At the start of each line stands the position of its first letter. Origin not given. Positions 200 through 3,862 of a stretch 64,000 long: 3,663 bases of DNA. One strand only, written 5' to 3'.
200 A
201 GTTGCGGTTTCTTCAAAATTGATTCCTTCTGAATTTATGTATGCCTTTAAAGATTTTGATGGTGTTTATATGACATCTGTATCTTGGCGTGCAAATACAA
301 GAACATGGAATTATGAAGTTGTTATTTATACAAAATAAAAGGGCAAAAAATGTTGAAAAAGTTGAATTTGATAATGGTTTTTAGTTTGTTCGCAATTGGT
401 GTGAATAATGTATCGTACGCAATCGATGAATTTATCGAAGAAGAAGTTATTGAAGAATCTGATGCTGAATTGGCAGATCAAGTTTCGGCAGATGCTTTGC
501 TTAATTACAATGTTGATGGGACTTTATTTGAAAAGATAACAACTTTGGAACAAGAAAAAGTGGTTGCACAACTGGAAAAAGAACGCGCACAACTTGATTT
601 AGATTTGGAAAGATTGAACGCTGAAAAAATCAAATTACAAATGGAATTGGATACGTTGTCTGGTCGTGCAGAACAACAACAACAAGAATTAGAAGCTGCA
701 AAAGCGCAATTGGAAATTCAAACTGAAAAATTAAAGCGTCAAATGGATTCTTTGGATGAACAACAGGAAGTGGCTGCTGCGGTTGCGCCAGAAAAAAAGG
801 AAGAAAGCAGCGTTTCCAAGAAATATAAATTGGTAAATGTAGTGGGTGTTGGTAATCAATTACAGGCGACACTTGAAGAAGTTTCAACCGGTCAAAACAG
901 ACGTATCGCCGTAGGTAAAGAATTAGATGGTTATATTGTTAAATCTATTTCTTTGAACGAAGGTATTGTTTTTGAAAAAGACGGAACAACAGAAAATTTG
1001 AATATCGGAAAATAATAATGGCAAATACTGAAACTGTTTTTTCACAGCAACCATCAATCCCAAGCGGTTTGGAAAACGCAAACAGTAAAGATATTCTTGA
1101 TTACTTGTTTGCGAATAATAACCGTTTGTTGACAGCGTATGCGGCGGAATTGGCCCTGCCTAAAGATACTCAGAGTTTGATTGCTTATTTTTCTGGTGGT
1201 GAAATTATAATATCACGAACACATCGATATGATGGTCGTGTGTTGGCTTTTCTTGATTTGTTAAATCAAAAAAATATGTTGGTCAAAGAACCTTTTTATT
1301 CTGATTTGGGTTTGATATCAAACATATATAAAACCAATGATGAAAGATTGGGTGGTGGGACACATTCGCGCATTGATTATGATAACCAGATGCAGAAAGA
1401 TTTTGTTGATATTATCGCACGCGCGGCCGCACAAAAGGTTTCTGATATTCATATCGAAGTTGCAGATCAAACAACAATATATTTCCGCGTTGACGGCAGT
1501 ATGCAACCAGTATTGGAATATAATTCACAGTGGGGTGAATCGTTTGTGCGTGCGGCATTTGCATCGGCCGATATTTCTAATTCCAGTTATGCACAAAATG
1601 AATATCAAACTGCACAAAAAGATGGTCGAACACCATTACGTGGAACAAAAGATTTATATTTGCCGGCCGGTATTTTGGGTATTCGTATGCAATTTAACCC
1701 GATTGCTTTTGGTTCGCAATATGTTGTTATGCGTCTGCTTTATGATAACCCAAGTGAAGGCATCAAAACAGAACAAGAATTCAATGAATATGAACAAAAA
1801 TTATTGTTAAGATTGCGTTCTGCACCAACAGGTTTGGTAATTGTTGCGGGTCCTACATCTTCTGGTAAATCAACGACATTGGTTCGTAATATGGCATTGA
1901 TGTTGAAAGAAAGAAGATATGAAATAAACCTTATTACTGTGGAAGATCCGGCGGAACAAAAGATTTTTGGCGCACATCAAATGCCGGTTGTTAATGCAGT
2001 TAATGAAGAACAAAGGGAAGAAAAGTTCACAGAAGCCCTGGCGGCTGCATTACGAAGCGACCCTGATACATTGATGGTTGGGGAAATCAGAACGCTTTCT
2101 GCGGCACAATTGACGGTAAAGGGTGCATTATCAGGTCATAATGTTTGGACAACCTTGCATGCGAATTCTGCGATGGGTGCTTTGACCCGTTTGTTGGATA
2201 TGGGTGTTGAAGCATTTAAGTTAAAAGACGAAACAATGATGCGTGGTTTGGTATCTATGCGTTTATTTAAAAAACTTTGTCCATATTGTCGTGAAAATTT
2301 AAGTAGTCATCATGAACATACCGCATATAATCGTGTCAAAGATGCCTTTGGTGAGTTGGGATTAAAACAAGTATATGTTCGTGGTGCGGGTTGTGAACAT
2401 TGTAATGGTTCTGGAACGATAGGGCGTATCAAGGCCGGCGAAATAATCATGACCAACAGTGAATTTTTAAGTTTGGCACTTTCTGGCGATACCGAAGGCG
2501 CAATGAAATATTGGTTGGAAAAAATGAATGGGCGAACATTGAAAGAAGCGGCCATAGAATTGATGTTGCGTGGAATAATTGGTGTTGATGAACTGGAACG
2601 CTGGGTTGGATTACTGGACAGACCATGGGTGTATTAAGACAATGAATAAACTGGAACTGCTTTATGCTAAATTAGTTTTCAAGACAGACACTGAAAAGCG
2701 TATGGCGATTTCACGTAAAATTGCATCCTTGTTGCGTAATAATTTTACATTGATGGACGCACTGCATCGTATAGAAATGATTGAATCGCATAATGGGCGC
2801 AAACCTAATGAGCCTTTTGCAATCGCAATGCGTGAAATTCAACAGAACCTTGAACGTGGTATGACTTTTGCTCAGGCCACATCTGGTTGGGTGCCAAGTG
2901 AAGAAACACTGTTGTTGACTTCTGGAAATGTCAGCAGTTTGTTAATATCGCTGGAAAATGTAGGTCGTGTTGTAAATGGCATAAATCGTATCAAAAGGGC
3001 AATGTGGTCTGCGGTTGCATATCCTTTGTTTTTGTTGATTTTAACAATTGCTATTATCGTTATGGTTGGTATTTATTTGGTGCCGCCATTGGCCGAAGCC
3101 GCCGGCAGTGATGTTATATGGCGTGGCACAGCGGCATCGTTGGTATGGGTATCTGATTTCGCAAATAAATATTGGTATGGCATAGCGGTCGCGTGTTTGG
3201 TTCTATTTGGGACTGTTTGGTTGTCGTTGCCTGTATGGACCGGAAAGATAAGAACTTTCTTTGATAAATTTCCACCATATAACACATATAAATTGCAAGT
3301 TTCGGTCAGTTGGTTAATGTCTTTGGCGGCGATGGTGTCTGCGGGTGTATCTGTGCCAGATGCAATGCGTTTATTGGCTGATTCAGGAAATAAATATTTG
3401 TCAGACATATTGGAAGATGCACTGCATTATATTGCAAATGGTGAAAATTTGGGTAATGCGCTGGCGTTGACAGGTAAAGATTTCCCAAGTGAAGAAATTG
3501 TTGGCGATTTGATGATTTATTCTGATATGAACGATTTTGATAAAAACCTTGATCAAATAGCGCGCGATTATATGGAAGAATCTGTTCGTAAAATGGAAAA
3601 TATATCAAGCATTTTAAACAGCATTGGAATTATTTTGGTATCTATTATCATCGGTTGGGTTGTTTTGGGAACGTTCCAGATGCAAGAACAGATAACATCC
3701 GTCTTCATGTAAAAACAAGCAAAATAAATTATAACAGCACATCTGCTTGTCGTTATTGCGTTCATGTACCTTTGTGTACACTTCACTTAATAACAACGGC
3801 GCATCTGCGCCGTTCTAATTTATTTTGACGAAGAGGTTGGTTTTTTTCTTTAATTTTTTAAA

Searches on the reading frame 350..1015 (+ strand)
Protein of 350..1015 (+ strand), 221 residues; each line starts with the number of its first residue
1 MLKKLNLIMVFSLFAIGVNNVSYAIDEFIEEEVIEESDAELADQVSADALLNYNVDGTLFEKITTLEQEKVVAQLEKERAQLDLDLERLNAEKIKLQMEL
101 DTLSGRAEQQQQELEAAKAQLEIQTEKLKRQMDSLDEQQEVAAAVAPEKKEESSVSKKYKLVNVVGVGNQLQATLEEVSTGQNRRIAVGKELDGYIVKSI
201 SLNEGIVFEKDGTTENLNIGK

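Call 26: find_encoding_contigs(protein=window:350-1015:+, flank=10000, max_places=3)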
Protein window:350-1015:+ (221 aa): 7 contigs read that carry it; 3 places shown.
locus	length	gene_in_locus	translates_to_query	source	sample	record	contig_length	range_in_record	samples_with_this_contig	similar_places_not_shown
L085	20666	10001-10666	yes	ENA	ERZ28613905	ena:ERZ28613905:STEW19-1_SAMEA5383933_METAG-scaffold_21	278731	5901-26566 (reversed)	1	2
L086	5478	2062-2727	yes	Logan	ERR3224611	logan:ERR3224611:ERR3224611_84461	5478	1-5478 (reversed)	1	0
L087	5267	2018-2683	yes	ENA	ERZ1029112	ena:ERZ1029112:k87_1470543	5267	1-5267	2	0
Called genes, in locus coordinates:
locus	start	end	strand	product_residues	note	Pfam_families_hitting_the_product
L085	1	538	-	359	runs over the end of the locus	PF01926:MMR_HSR1, PF02421:FeoB_N, PF06071:YchF-GTPase_C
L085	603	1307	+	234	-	PF01458:SUFBD_core (weak)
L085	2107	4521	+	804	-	PF27097:VirB4_TrbE_N (weak), PF03135:CagE_TrbE_VirB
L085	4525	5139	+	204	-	-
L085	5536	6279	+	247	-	PF04028:DUF374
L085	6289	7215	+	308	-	PF02606:LpxK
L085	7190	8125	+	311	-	PF03331:LpxC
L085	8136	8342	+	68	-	-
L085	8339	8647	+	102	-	-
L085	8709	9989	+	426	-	PF06864:PAP_PilO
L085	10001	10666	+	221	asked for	-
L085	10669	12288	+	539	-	PF00437:T2SSE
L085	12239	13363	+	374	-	PF00482:T2SSF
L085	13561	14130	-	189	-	-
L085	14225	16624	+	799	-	PF02518:HATPase_c, PF00204:DNA_gyraseB, PF01751:Toprim, PF00986:DNA_gyraseB_C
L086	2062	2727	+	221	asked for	-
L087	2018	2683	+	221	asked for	-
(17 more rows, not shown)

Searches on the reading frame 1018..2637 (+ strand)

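Call 74: search_protein_families(library=pfam, proteins=[window:1018-2637:+], max_evalue=0.01)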
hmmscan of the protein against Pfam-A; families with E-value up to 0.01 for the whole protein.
window:1018-2637:+ (539 aa): 1 family
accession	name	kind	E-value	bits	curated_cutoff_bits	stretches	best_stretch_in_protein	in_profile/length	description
PF00437.27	T2SSE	-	1.4e-66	225.1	24.9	1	125-528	8-370/370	Type II/IV secretion system protein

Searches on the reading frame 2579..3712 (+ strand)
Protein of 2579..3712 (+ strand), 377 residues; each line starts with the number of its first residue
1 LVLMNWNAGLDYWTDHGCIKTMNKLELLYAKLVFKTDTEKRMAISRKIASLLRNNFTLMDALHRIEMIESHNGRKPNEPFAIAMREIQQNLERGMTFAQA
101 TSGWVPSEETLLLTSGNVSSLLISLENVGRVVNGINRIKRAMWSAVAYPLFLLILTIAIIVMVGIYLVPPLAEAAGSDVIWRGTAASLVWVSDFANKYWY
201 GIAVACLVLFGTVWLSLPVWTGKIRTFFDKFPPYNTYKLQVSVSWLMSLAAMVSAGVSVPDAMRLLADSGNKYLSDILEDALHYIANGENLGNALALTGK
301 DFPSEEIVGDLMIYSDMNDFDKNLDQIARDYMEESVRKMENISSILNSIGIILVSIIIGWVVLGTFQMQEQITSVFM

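Call 74: search_protein_families(library=pfam, proteins=[window:2579-3712:+], max_evalue=0.01)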
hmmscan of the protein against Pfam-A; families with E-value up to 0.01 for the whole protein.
window:2579-3712:+ (377 aa): 1 family
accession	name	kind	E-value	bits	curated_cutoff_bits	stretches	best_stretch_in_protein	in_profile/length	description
PF00482.28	T2SSF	-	1e-26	93.8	25.2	2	245-364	1-121/125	Type II secretion system (T2SS), protein F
